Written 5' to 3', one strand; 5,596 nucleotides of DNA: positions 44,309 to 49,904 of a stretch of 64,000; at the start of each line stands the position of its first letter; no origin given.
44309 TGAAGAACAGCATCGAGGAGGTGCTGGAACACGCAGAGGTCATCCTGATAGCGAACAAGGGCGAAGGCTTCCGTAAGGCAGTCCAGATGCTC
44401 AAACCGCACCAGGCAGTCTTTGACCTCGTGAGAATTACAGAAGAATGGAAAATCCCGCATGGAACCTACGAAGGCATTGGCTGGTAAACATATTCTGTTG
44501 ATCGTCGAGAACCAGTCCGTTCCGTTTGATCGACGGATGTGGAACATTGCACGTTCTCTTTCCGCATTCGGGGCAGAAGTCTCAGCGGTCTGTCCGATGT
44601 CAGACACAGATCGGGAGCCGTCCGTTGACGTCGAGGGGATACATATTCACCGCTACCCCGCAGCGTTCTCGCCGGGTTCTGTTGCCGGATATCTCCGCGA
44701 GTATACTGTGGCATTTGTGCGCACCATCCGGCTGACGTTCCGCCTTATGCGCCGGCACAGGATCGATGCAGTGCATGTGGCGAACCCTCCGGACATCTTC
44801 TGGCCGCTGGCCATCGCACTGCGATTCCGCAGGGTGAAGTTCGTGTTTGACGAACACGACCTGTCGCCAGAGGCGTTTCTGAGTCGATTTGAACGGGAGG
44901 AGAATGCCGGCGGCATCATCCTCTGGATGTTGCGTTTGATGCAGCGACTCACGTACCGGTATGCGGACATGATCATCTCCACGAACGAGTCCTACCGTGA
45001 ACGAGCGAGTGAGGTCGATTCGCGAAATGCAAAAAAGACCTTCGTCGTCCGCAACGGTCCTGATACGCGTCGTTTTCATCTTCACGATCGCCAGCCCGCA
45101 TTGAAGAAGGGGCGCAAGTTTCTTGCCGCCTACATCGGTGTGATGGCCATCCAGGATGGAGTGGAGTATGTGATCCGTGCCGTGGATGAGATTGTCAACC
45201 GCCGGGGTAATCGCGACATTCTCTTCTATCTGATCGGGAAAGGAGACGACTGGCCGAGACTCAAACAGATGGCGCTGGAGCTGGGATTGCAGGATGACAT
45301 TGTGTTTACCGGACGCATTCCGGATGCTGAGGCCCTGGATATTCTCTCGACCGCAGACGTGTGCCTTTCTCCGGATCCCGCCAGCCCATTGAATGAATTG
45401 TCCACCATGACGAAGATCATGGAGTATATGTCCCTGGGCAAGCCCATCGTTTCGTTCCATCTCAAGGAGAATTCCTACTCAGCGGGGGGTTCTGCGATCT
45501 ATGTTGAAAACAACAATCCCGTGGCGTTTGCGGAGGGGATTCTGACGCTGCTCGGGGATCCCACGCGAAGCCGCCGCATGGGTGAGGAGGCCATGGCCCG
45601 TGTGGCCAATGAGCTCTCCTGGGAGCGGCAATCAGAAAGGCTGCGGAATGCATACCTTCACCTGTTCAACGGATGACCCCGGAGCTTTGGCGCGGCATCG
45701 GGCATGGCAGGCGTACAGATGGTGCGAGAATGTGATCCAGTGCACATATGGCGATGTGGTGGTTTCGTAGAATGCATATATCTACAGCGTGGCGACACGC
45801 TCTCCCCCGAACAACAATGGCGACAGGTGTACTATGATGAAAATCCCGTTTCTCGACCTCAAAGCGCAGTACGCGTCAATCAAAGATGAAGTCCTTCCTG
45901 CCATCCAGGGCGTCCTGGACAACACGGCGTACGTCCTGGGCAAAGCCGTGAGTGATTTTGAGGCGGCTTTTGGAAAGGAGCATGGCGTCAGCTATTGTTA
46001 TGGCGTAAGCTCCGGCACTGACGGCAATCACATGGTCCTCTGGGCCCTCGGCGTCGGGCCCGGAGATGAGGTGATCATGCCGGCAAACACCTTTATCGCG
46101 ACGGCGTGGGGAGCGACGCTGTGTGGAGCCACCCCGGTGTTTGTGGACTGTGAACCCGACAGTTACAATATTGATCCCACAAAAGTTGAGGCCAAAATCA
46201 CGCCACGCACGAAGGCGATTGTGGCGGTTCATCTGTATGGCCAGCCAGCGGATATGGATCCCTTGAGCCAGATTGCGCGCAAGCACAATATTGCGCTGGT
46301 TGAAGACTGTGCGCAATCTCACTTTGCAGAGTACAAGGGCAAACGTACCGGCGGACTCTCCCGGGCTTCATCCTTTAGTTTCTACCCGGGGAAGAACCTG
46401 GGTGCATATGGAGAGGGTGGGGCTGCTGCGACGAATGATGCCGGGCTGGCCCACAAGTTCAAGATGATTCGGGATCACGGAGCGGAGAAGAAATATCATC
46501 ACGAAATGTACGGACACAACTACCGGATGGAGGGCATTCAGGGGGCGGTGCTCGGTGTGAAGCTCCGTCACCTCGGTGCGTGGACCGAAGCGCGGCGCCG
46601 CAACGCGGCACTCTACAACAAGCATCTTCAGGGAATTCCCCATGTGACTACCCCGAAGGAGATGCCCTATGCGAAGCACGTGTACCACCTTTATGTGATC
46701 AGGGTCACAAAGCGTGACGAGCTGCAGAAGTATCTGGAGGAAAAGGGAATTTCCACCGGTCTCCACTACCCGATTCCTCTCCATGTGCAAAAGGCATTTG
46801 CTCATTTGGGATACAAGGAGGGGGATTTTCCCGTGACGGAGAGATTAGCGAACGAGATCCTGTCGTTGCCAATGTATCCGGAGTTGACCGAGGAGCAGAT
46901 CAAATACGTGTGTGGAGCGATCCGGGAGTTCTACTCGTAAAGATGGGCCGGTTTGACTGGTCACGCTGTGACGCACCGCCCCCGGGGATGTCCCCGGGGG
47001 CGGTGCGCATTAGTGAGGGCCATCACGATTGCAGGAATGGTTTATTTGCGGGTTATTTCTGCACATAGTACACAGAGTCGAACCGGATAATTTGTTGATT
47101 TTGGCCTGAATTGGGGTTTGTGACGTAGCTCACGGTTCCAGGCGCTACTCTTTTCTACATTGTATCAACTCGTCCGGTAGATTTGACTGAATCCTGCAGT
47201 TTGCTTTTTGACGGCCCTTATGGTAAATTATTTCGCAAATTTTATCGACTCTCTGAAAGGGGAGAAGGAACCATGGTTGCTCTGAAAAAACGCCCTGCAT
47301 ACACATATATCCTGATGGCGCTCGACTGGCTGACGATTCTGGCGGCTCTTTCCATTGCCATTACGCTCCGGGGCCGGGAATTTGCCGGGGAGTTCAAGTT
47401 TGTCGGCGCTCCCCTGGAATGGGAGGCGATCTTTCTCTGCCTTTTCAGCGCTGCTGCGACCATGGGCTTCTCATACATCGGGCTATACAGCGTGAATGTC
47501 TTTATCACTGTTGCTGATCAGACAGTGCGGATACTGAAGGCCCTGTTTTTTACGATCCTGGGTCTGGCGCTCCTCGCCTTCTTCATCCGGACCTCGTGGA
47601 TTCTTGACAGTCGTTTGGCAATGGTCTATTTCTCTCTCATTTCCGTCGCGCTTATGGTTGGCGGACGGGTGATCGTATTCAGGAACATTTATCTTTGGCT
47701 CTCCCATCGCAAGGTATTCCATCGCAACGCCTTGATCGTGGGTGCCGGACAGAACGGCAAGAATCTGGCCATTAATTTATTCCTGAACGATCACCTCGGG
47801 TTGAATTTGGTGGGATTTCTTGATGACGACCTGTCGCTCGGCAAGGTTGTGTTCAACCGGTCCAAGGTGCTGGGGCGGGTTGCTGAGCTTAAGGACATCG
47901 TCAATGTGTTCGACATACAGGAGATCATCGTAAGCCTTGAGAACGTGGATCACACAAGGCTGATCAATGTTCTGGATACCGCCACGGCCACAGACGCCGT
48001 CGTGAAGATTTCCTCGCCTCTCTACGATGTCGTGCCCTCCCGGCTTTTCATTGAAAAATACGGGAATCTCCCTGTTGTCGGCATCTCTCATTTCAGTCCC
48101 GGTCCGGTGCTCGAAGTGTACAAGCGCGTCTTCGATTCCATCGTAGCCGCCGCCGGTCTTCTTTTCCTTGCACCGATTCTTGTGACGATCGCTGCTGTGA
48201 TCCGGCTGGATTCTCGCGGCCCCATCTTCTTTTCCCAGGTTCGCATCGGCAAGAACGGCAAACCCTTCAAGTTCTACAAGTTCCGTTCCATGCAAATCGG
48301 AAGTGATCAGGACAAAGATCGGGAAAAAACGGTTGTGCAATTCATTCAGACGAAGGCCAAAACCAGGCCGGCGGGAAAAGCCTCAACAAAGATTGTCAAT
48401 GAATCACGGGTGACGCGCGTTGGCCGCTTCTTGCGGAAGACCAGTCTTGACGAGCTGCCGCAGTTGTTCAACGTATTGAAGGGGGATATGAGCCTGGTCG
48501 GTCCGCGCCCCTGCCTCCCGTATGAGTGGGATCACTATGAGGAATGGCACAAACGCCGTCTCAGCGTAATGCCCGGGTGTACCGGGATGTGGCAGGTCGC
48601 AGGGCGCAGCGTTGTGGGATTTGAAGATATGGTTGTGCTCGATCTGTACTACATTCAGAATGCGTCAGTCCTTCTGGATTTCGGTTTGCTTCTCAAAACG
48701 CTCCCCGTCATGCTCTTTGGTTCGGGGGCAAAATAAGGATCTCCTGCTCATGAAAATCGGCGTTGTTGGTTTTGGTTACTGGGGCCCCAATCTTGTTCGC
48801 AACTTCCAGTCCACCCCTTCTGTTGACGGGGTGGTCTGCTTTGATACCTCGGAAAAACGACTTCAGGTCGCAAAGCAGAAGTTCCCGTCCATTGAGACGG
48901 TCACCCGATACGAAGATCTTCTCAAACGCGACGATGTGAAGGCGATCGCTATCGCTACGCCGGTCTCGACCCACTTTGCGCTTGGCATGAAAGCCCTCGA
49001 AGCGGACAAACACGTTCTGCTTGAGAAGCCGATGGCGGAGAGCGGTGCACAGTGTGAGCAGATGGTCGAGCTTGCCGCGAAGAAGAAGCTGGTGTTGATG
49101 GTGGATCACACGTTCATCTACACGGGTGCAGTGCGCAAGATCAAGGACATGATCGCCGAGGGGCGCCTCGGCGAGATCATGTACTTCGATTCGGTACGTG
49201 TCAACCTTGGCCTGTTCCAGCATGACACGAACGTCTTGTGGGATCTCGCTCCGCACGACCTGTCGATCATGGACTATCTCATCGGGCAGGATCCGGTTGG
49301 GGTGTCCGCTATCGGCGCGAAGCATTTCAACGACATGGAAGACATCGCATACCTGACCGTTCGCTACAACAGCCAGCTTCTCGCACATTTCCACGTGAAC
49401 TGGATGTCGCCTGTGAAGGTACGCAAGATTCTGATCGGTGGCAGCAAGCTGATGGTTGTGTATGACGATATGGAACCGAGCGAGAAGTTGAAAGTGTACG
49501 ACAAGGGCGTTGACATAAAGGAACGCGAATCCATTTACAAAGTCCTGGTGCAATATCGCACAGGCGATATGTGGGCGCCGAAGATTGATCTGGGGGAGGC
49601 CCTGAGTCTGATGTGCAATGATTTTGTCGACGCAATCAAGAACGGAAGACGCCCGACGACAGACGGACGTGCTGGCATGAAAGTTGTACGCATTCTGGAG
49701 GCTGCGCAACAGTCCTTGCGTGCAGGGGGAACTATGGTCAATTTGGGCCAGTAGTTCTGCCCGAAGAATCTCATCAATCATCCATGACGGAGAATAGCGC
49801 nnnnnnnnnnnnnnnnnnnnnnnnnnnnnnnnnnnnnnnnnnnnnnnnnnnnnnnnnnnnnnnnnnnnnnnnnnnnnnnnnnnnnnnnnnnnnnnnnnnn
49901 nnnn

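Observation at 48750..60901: T9SS cargo paralog cluster embedded between Wbp-like sugar genes and GT2/Wzx genes: possible cargo-anchoring glycan locus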

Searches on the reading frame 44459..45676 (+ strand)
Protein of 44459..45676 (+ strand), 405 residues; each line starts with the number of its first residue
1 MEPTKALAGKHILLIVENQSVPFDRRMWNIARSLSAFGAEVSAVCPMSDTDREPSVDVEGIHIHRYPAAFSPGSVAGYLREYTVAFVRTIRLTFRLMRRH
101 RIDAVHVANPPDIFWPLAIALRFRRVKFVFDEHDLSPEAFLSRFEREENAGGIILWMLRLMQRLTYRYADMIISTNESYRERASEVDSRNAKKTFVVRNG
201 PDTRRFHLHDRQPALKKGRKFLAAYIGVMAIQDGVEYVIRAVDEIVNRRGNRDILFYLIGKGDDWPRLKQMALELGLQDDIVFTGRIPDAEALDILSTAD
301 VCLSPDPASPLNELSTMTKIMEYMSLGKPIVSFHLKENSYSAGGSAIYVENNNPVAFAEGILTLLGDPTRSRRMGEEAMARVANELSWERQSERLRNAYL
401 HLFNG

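Call 6: search_protein_families(library=pfam, proteins=[window:44459-45676:+], max_evalue=0.01)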
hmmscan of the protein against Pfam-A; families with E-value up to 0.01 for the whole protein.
window:44459-45676:+ (405 aa): 5 families
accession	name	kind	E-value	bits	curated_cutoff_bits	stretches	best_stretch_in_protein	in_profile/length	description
PF13692.12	Glyco_trans_1_4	-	2.7e-21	76.8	27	1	224-367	5-142/142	Glycosyl transferases group 1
PF13579.12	Glyco_trans_4_4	-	2.7e-19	70.5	29.7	1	25-200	5-158/158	Glycosyl transferase 4-like domain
PF00534.26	Glycos_transf_1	-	1.5e-16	60.8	26.4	1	211-378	6-169/172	Glycosyl transferases group 1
PF13439.12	Glyco_transf_4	-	4.8e-16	59.7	28.5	1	25-205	6-170/170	Glycosyltransferase Family 4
PF13524.12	Glyco_trans_1_2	-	2.7e-07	31.1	25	1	252-395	13-142/144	Glycosyl transferase-like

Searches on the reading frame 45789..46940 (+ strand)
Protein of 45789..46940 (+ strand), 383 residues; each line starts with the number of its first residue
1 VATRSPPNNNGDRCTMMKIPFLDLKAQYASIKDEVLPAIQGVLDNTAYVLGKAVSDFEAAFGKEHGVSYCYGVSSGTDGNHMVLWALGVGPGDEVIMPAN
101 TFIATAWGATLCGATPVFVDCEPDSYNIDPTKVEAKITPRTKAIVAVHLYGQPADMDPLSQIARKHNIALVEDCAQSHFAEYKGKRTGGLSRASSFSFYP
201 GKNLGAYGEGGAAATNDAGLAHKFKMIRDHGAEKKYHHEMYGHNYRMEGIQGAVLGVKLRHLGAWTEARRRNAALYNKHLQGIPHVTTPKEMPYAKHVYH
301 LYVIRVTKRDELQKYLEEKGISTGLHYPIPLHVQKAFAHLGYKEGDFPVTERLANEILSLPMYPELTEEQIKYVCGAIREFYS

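Call 6: search_protein_families(library=pfam, proteins=[window:45789-46940:+], max_evalue=0.01)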
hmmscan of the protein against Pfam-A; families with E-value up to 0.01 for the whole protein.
window:45789-46940:+ (383 aa): 5 families
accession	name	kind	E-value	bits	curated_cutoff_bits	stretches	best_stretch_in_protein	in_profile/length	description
PF01041.23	DegT_DnrJ_EryC1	-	9.6e-122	407.1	19.8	1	31-379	3-360/360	DegT/DnrJ/EryC1/StrS aminotransferase family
PF00155.27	Aminotran_1_2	-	3.5e-08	33.5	19.7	1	73-217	71-235/361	Aminotransferase class I and II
PF01212.27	Beta_elim_lyase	-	5e-05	23.2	27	1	56-175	40-170/288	Beta-eliminating lyase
PF00266.25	Aminotran_5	-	0.0003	20.3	21.5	1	73-177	67-179/371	Aminotransferase class-V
PF01276.26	OKR_DC_1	-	0.0022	17.3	27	1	66-128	80-142/417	Orn/Lys/Arg decarboxylase, major domain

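Call 12: search_protein_families(library=ncbifam, proteins=[window:45789-46940:+], max_evalue=0.01)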
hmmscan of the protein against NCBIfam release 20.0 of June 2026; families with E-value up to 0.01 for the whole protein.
window:45789-46940:+ (383 aa): 24 families
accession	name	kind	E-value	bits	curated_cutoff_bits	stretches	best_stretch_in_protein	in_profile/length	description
TIGR03588.1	PseC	equivalog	2.2e-79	267.1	423.5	1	30-380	8-378/380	UDP-4-amino-4,6-dideoxy-N-acetyl-beta-L-altrosamine transaminase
NF008687.0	PRK11706.1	equivalog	3.7e-70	236.6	375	1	65-382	44-374/375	dTDP-4-amino-4,6-dideoxygalactose transaminase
NF008658.2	PRK11658.1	equivalog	4.6e-65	219.7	631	1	29-381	10-376/379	UDP-4-amino-4-deoxy-L-arabinose aminotransferase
TIGR04181.1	NHT_00031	hypoth_equivalog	2e-57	194.7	420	1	50-361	28-357/359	LegC family aminotransferase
TIGR04427.1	PLP_DesI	equivalog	4.2e-56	190.7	650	1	51-379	51-380/390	dTDP-4-dehydro-6-deoxyglucose aminotransferase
TIGR02379.1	ECA_wecE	subfamily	8.9e-56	189.2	434.85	1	75-382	54-375/376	dTDP-4-amino-4,6-dideoxy-D-glucose transaminase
NF011936.0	PRK15407.1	equivalog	3.5e-50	171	423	2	34-232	48-252/440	lipopolysaccharide biosynthesis protein RfbH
NF009079.0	PRK12414.1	subfamily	1.8e-08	33.8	481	1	73-187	96-214/384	methionine aminotransferase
NF041364.1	GntC_guanitoxin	equivalog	8.4e-08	31.5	415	1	73-179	65-179/356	guanitoxin biosynthesis PLP-dependent (S)-gamma-hydroxy-L-arginine cyclodehydratase GntC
NF005817.0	PRK07683.1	equivalog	8.6e-08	31.3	575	1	90-147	111-168/387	aminotransferase A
NF005816.0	PRK07682.1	equivalog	2.6e-07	29.6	620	1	89-148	111-171/390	aminotransferase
NF004621.0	PRK05957.1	equivalog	1.2e-06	27.6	498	1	87-179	108-205/389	pyridoxal phosphate-dependent aminotransferase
NF006569.0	PRK09082.1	subfamily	1.4e-06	27.7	420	1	74-180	97-209/386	methionine aminotransferase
NF005732.0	PRK07550.1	equivalog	1.8e-06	27.3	366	1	89-184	114-216/389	aminotransferase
NF004770.0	PRK06108.1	subfamily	5.2e-06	25.5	422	1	55-147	83-177/396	pyridoxal phosphate-dependent aminotransferase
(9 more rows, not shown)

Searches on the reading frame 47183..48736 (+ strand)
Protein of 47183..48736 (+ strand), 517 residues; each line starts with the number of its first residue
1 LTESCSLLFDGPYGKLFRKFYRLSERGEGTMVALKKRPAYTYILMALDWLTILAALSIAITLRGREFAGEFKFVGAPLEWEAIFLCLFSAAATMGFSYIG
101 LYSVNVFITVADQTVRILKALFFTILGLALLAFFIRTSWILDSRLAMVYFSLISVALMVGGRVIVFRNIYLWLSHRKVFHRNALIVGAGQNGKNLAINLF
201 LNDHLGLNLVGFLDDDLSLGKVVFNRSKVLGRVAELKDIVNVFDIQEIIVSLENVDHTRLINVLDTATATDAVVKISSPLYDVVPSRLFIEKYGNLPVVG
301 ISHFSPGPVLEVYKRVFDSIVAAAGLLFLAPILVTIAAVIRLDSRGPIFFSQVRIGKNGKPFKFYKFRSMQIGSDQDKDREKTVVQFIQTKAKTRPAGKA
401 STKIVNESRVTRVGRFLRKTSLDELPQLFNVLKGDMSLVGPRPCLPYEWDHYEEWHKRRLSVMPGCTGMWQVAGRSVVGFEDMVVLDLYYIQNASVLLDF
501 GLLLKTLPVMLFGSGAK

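Call 6: search_protein_families(library=pfam, proteins=[window:47183-48736:+], max_evalue=0.01)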
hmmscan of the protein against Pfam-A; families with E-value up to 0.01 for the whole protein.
window:47183-48736:+ (517 aa): 2 families
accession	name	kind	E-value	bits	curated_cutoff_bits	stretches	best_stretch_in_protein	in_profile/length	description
PF02397.22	Bac_transf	-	5.7e-64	215.4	27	1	314-511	1-178/179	Bacterial sugar transferase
PF13727.12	CoA_binding_3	-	1e-16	61.9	25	1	99-267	3-164/175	CoA-binding domain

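Call 61: search_protein_families(library=ncbifam, proteins=[window:47183-48736:+], max_evalue=0.001)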
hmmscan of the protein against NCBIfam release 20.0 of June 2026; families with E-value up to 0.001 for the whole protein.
window:47183-48736:+ (517 aa): 10 families
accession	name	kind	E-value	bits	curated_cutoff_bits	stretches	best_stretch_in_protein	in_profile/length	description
TIGR03025.1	EPS_sugtrans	subfamily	4.8e-113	378.7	295.55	1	49-517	4-445/445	exopolysaccharide biosynthesis polyprenyl glycosylphosphotransferase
TIGR03023.1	WcaJ_sugtrans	equivalog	4.1e-99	332.9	410.75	1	47-516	2-452/453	undecaprenyl-phosphate glucose phosphotransferase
TIGR03022.1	WbaP_sugtrans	subfamily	1.9e-86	291.1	403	1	45-516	2-455/456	undecaprenyl-phosphate galactose phosphotransferase WbaP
NF041877.1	EPS_EpsZ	equivalog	1.4e-70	238.3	800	1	145-516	103-458/459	exopolysaccharide biosynthesis polyisoprenyl-phosphate hexose-1-phosphate transferase EpsZ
TIGR03013.1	EpsB_2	subfamily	2.7e-64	217.9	393.35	1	51-517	6-443/443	TIGR03013 family XrtA/PEP-CTERM system glycosyltransferase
NF052601.1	undeca_RfbP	equivalog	5.6e-57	192.8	330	1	311-513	42-238/244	undecaprenyl-phosphate galactose phosphotransferase family protein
NF007518.0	PRK10124.1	equivalog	3.9e-50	170.9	684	1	125-506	93-453/464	undecaprenyl-phosphate glucose phosphotransferase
NF011751.0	PRK15204.1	equivalog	8e-50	169.8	907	1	120-516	94-475/476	undecaprenyl-phosphate galactose phosphotransferase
NF050817.1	PolSacchBiosHfsE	equivalog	7.6e-41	140.3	750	1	82-511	48-460/467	polysaccharide biosynthesis protein HfsE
NF045514.1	glycotran_HepC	equivalog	7.1e-29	100.7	140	1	309-444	112-212/220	heterocyst development glycosyltransferase HepC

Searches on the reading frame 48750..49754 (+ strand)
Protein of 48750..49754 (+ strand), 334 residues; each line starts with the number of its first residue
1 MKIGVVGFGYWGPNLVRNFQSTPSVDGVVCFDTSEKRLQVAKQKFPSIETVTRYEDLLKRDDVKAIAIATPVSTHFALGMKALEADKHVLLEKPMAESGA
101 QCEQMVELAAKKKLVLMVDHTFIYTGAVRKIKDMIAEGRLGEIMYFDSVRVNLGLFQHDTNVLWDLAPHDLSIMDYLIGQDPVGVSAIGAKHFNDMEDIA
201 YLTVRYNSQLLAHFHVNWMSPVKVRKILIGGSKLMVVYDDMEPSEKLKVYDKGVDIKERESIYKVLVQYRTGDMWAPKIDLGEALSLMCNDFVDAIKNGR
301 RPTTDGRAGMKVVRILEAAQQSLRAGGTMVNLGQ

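Call 5: search_protein_families(library=pfam, proteins=[window:48750-49754:+], max_evalue=0.01)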
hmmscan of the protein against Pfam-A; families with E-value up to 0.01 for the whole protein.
window:48750-49754:+ (334 aa): 3 families
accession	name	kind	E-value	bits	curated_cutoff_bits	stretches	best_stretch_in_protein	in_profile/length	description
PF01408.29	GFO_IDH_MocA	-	1.2e-25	90.9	24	1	1-120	1-120/120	Oxidoreductase family, NAD-binding Rossmann fold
PF22725.1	GFO_IDH_MocA_C3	-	6.1e-15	55.8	27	1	128-233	1-120/124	GFO/IDH/MocA C-terminal domain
PF02894.22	GFO_IDH_MocA_C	-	1.5e-13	51.5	22.9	1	132-327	1-214/218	Oxidoreductase family, C-terminal alpha/beta domain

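Call 12: search_protein_families(library=ncbifam, proteins=[window:48750-49754:+], max_evalue=0.01)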
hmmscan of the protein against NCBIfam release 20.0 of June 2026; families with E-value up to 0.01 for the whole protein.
window:48750-49754:+ (334 aa): 10 families
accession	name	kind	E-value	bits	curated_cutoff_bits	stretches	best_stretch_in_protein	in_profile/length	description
NF040723.1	UDP-GlcNAcDh_Arch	equivalog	4e-48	164.5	450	1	1-322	1-300/302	UDP-N-acetylglucosamine 3-dehydrogenase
TIGR04380.1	myo_inos_iolG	equivalog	1.1e-27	96.8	355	1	1-326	2-326/330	inositol 2-dehydrogenase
NF008607.0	PRK11579.1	subfamily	3.4e-21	75.6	330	1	1-149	5-151/346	oxidoreductase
NF052479.1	LevoglcsnDh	equivalog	1.4e-20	73.4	650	1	30-148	41-159/386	levoglucosan dehydrogenase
NF041392.1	XylDh_Gfo6_Halo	equivalog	6.6e-20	71.2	350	1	2-148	18-168/350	D-xylose 1-dehydrogenase Gfo6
NF058563.1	BT_2159_fam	equivalog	2.7e-14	53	650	1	1-152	1-152/350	disaccharide 3-dehydrogenase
NF052679.1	InsChiInosDhIolG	equivalog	8.4e-12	44.7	540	1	1-191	3-198/343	bifunctional inositol 2-dehydrogenase/D-chiro-inositol 1-dehydrogenase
NF007574.0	PRK10206.1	equivalog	3.9e-11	42.6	352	1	41-148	44-151/345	oxidoreductase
NF058561.1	BT_2158_fam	equivalog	1e-10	40.8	750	1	3-147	38-181/487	glycoside 3-dehydrogenase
NF006307.0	PRK08507.1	equivalog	0.00029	20.1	295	1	1-90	1-86/275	prephenate dehydrogenase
